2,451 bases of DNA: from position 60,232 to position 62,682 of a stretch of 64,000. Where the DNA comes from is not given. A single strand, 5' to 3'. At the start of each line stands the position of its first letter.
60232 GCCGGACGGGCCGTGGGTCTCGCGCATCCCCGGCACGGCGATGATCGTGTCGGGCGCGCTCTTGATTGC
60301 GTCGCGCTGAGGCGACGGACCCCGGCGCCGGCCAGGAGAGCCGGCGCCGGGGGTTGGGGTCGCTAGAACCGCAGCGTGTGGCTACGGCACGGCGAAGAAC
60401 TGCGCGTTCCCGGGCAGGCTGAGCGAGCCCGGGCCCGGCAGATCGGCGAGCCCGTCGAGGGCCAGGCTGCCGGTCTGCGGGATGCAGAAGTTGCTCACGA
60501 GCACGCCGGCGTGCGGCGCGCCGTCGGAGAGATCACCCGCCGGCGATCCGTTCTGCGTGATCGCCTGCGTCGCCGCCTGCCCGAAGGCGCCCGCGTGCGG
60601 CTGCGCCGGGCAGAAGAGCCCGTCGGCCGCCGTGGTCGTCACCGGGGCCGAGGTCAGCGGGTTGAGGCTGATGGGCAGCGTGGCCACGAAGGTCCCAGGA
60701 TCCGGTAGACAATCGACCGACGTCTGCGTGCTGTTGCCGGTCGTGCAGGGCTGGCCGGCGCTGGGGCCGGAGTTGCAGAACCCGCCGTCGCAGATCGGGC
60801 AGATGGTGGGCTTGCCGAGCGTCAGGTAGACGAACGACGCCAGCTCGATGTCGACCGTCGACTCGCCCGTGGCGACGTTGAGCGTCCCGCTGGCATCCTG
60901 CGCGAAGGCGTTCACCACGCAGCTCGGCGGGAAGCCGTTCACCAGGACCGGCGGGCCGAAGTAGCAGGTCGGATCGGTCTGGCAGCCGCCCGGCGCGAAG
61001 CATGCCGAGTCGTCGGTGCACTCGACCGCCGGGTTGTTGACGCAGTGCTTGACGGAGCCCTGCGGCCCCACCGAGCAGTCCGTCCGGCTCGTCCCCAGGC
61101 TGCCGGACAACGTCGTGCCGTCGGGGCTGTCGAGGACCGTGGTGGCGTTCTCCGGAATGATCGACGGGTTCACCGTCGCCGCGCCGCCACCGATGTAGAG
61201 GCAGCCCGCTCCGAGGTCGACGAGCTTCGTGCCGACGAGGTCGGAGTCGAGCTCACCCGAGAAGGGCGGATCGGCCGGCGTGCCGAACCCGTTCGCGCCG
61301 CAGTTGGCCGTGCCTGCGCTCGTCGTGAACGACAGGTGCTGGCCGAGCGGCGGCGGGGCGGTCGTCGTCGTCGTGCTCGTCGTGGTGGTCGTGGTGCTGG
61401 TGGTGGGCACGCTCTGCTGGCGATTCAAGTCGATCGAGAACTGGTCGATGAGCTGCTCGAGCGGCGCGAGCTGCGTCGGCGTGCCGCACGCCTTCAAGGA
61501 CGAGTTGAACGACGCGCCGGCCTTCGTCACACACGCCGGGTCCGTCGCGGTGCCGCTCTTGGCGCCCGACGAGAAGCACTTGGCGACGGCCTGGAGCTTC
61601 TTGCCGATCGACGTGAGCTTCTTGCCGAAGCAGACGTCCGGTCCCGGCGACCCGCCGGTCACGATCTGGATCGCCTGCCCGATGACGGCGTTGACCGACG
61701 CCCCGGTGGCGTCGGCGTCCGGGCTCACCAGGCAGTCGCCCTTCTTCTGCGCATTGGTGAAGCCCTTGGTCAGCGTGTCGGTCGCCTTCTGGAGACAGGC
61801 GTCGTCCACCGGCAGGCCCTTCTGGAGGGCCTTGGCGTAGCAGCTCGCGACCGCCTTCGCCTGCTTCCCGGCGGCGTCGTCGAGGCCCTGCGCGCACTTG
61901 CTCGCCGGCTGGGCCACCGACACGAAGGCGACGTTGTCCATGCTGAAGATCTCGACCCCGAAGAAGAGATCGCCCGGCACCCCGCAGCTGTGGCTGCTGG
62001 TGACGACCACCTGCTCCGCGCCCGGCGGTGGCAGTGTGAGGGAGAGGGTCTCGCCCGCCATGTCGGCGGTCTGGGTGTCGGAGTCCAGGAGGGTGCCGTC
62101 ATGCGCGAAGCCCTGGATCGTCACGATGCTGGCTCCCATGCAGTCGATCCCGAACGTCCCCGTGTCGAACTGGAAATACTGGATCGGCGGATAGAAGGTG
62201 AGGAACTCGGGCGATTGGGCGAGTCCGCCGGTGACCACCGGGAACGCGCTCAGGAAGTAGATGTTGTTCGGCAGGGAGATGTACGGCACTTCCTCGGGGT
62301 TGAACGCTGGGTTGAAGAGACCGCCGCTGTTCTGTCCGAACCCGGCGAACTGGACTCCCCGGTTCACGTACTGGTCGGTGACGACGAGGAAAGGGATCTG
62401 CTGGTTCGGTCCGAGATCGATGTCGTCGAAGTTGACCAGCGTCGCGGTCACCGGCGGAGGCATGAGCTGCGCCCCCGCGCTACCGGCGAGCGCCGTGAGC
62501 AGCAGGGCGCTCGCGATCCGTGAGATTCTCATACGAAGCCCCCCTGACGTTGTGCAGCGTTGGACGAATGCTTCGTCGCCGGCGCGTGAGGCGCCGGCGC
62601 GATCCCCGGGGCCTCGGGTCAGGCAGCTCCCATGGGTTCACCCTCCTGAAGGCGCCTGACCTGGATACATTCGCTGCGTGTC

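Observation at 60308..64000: Duplication of >1 kb (100% identity) covering the 3' half and terminator of a secreted Cys-rich protein gene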

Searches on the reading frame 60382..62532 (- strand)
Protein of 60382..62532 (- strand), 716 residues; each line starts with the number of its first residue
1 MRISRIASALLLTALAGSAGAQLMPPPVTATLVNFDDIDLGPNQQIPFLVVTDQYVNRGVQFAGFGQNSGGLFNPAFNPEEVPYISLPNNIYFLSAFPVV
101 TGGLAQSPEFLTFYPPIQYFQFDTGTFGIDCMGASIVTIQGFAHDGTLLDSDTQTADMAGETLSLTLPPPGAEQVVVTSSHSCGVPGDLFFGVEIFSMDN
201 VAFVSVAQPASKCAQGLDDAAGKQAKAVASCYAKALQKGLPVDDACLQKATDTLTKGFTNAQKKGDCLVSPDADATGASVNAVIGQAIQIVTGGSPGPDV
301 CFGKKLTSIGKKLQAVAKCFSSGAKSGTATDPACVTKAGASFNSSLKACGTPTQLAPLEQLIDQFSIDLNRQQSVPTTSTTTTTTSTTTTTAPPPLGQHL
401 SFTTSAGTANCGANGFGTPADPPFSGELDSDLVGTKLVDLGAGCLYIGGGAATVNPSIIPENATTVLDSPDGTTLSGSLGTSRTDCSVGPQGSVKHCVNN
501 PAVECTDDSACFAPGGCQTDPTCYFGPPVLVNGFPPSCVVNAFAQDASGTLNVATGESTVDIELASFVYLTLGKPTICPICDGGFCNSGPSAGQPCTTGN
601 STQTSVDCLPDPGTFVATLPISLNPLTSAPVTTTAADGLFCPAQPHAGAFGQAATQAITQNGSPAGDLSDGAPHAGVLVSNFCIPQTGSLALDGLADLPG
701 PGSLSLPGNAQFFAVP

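Call 6: search_protein_families(library=pfam, proteins=[window:60382-62532:-], max_evalue=1)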
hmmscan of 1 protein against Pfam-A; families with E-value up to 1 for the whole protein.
window:60382-62532:- (716 aa): 1 family
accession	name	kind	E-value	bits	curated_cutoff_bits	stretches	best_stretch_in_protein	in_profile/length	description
PF09641.16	DUF2026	-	0.26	11.4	25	1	237-285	108-156/205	Protein of unknown function (DUF2026)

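Call 7: search_protein_families(library=ncbifam, proteins=[window:60382-62532:-], max_evalue=1)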
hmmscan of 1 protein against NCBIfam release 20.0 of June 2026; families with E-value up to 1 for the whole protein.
window:60382-62532:- (716 aa): 0 families

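Call 8: find_encoding_contigs(protein=window:60385-62532:-, flank=10000, max_places=6)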
Protein window:60385-62532:- (716 aa): no gene with exactly this product is on record in the collection.

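Call 9: find_related_loci(query=window:60385-62532:-, collection=genome_contigs, flank=10000)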
Query window:60385-62532:- (716 aa) in genome_contigs; peptide patterns used: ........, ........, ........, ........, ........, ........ (x = any residue, [..] = any of these).
160 stretches matched a pattern, but none encodes a relative of the query by tblastn (E <= 1e-3).

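Call 10: find_homologous_proteins(query=window:60385-62532:-)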
Query window:60385-62532:- (716 aa): 85 proteins with E <= 0.001 among 8000 candidates.
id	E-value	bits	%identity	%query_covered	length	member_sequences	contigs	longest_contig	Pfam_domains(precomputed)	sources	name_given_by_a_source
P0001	0.0e+0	1593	100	100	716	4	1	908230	-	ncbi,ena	-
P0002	0.0e+0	1263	81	100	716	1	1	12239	-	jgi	jgi:hypothetical protein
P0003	0.0e+0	1220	79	100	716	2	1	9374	-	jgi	jgi:hypothetical protein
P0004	0.0e+0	1106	72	100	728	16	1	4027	-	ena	-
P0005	0.0e+0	1081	71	100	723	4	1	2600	-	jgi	jgi:hypothetical protein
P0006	0.0e+0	1060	71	98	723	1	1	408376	-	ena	-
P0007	0.0e+0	1053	69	100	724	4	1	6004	-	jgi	jgi:hypothetical protein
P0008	0.0e+0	1033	67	100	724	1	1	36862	-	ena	-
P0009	0.0e+0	1022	69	98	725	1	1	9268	-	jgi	jgi:hypothetical protein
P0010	0.0e+0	1021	67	100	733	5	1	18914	-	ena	-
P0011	0.0e+0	1012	66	100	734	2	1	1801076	-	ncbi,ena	-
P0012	8.7e-292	988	66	100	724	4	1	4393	-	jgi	jgi:hypothetical protein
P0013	3.8e-284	963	63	99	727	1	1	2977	-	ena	-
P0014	1.0e-283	961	63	100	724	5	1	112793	-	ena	-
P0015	3.4e-283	960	63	100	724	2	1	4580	-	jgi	jgi:hypothetical protein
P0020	3.5e-267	907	61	100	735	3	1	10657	-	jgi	-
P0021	8.8e-267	905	91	63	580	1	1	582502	-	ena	-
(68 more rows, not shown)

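Call 11: find_encoding_contigs(protein=P0001, flank=10000, max_places=4)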
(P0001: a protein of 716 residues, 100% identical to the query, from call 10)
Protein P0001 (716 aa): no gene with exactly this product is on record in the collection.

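Call 12: list_cluster_members(proteins=[P0001, P0021, P0011])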
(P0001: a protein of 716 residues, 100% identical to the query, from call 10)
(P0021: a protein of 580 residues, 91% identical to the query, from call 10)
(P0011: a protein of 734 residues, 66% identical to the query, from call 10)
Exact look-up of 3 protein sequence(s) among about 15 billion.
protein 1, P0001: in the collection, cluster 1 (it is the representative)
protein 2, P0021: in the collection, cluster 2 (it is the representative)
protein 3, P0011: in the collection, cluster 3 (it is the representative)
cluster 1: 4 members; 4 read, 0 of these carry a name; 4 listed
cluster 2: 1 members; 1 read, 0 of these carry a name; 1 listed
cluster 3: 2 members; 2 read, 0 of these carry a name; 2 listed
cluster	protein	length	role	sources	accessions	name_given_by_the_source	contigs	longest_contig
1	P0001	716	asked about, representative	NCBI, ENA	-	-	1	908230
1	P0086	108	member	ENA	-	-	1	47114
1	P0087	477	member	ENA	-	-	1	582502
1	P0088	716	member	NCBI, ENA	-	-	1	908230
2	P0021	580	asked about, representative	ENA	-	-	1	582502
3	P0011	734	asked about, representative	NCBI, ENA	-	-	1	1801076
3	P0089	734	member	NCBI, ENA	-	-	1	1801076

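Call 14: find_encoding_contigs(protein=P0088, flank=10000, max_places=4)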
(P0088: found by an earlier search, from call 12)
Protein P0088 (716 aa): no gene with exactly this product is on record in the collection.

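Call 16: find_encoding_contigs(protein=P0021, flank=10000, max_places=3)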
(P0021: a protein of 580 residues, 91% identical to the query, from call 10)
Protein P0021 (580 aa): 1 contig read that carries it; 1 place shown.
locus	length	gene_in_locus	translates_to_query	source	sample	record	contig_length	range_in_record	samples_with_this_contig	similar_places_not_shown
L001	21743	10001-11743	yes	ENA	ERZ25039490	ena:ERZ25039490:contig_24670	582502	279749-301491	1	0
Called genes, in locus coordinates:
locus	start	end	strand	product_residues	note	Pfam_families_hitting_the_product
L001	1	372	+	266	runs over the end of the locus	PF01738:DLH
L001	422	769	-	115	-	-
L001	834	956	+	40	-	-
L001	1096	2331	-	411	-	-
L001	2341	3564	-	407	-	-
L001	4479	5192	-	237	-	-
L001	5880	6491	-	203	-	PF00884:Sulfatase (weak)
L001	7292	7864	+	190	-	-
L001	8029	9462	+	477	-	-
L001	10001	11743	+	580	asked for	-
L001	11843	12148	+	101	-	-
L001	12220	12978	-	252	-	PF09948:PpoB2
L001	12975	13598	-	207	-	PF07040:DUF1326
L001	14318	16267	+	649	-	PF08409:TMTC_DUF1736, PF13429:TPR_15 (weak), PF13424:TPR_12, PF00515:TPR_1, PF07719:TPR_2 (weak), PF13414:TPR_11, PF13432:TPR_16, PF13432:TPR_16, +12 more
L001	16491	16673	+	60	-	-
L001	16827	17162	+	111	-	-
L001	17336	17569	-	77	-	PF01738:DLH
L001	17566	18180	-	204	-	PF01738:DLH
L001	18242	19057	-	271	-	PF23981:DUF7305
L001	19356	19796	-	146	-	PF04828:GFA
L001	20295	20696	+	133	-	-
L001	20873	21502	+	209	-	-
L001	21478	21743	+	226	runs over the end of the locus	PF08541:ACP_syn_III_C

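Call 17: find_encoding_contigs(protein=P0011, flank=10000, max_places=3)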
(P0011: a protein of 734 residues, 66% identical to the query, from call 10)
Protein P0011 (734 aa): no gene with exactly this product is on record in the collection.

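Call 23: find_encoding_contigs(protein=P0006, flank=8000, max_places=2)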
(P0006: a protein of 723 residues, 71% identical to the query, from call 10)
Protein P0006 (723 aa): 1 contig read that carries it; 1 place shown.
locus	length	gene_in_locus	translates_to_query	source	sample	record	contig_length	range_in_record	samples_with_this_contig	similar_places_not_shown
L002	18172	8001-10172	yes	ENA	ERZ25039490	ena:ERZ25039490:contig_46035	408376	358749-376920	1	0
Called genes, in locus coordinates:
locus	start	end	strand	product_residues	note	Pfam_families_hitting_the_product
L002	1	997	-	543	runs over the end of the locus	PF20142:Scaffold, PF01471:PG_binding_1, PF03734:YkuD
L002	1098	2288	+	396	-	PF02113:Peptidase_S13, PF13354:Beta-lactamase2 (faint), PF02113:Peptidase_S13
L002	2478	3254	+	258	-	PF00440:TetR_N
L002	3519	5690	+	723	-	-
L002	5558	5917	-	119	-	-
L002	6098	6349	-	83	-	-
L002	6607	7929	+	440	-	-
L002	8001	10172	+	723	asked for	-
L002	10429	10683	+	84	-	-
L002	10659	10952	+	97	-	-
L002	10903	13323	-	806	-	-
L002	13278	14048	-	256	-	PF00486:Trans_reg_C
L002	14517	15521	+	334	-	-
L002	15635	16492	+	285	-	-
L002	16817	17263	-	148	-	PF00903:Glyoxalase, PF13468:Glyoxalase_3, PF13669:Glyoxalase_4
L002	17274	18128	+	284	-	PF00589:Phage_integrase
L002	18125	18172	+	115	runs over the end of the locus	-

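Call 24: find_encoding_contigs(protein=P0002, flank=8000, max_places=2)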
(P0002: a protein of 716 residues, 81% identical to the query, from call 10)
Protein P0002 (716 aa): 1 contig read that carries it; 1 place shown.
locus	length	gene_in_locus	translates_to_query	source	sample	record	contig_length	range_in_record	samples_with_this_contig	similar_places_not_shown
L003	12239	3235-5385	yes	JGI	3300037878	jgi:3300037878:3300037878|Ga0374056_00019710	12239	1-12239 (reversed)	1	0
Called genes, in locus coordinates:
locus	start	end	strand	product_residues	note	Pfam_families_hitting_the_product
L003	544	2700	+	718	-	-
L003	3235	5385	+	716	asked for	-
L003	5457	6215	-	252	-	PF09948:PpoB2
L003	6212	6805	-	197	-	PF07040:DUF1326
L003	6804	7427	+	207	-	PF13548:DUF4126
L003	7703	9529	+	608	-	PF08409:TMTC_DUF1736, PF14559:TPR_19 (weak), PF00515:TPR_1 (weak), PF07719:TPR_2 (weak), PF13414:TPR_11, PF13424:TPR_12, PF13432:TPR_16, PF13432:TPR_16, +11 more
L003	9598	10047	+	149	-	PF00165:HTH_AraC (weak), PF12833:HTH_18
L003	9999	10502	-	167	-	-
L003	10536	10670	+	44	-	-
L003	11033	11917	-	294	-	-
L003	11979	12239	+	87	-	?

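Call 25: find_encoding_contigs(protein=P0020, flank=8000, max_places=2)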
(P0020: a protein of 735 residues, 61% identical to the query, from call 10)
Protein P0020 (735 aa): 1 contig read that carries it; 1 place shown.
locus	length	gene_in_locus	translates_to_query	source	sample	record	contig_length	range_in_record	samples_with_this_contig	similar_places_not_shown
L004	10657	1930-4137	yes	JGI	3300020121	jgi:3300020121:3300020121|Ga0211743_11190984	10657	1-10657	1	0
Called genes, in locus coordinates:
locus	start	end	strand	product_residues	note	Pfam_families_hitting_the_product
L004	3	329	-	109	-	?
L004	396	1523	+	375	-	PF00296:Bac_luciferase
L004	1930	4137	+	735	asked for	-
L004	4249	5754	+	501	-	PF22807:TrAA12, PF23500:DUF7133, PF07995:GSDH, PF22807:TrAA12, PF13442:Cytochrome_CBB3 (weak)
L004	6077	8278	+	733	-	-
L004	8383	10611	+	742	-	-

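Call 32: search_solved_structures(query=A1, max_evalue=1)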
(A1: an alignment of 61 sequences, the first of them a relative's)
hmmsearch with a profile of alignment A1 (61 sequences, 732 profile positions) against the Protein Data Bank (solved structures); distinct sequences matched with E-value up to 1: 4.
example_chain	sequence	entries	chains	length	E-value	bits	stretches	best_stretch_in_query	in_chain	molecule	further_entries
3jc1_Ab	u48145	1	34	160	0.061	15.1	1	267-397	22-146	Charged multivesicular body protein 1b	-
6e8g_T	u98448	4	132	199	0.13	14.1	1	270-396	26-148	Charged multivesicular body protein 1b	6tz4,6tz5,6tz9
8v2q_A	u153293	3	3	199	0.19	13.5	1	271-396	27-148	Charged multivesicular body protein 1b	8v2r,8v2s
13gm_C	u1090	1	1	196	0.84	11.4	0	270-400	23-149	Charged multivesicular body protein 1a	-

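Call 40: predict_structure(alignment_id=A1)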
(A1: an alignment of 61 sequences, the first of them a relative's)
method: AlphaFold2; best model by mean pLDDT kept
length: 716 residues; sequences in the alignment: 61
mean_pLDDT: 86.5   pTM: 0.75
mean pLDDT of the five models: 86.5, 84.9, 83.5, 82.2, 80.7
residues with pLDDT >= 90: 387; 70-90: 267; 50-70: 27; < 50: 35
segments of 3 or more residues with pLDDT < 50: 1-21, 379-391
pLDDT, mean of each block of 10 residues (from residue 1): 32 31 75 83 70 88 88 74 75 87 89 93 87 91 92 89 92 94 78 88 90 93 93 89 92 93 88 88 89 81 90 92 89 88 85 81 86 68 33 74 92 76 94 92 94 91 95 94 92 90 89 90 95 88 97 96 96 89 93 91 93 93 96 96 95 96 95 96 91 91 97 80
secondary structure, 60 per line:
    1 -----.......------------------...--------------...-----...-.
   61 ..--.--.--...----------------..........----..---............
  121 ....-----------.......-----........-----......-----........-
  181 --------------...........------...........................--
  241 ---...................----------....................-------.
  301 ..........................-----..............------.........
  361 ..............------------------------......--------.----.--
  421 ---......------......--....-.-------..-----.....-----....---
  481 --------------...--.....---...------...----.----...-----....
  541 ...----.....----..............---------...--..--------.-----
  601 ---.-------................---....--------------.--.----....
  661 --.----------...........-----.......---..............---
elements in order (helices of 4 or more, strands of 3 or more residues): H6-12 E31-33 E48-50 E60-62 E71-73 E90-99 E109-124 E136-142 E148-155 E161-166 E172-179 E195-205 H212-238 H244-262 H273-292 H300-326 H332-345 H352-374 E399-404 E424-429 E436-441 E444-447 E464-468 E474-477 E495-497 E500-504 E517-519 E529-531 E537-543 E548-552 E557-570 E580-582 E615-627 E631-634 E657-660 E674-684 H690-696 E700-713
